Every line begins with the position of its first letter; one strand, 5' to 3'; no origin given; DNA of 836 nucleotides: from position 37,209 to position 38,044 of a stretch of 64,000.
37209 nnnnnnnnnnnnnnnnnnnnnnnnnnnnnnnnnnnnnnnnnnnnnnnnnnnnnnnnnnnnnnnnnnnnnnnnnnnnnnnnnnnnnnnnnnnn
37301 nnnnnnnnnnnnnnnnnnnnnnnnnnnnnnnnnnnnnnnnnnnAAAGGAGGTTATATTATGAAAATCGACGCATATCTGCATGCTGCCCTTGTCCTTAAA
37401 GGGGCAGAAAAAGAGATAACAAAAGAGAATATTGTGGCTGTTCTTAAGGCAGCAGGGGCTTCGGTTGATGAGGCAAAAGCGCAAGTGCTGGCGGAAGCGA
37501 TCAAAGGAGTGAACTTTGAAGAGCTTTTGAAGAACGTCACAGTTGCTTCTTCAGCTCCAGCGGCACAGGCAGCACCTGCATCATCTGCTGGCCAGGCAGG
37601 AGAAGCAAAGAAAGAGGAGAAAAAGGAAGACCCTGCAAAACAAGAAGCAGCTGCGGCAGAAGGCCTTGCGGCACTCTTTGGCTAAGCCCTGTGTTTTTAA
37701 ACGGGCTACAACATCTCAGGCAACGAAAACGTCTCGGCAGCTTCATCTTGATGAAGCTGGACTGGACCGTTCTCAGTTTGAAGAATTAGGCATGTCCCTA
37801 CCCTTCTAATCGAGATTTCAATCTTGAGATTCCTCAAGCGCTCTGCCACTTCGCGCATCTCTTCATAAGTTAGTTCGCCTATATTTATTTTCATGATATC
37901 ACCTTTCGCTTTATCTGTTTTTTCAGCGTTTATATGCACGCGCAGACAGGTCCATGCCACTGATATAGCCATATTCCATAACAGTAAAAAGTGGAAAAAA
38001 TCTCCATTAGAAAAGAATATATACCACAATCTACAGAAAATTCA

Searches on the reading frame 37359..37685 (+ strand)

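Call 18: search_protein_families(library=pfam, proteins=[window:37359-37685:+], max_evalue=0.001)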
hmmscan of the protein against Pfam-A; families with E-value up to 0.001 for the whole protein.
window:37359-37685:+ (108 aa): 1 family
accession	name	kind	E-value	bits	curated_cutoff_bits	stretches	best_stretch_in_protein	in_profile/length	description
PF00428.24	Ribosomal_60s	-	1.9e-14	54.4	28.1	1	19-107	1-88/88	60s Acidic ribosomal protein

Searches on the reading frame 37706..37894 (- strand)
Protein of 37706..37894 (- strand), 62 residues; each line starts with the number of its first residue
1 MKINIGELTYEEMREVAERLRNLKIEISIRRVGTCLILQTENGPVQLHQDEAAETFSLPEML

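Call 88: search_protein_families(library=pfam, proteins=[window:37706-37894:-], max_evalue=0.01)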
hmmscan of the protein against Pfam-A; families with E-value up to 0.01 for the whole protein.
window:37706-37894:- (62 aa): 0 families

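Call 109: search_protein_families(library=ncbifam, proteins=[window:37706-37894:-], max_evalue=0.001)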
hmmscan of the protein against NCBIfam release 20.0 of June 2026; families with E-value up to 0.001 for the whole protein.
window:37706-37894:- (62 aa): 0 families
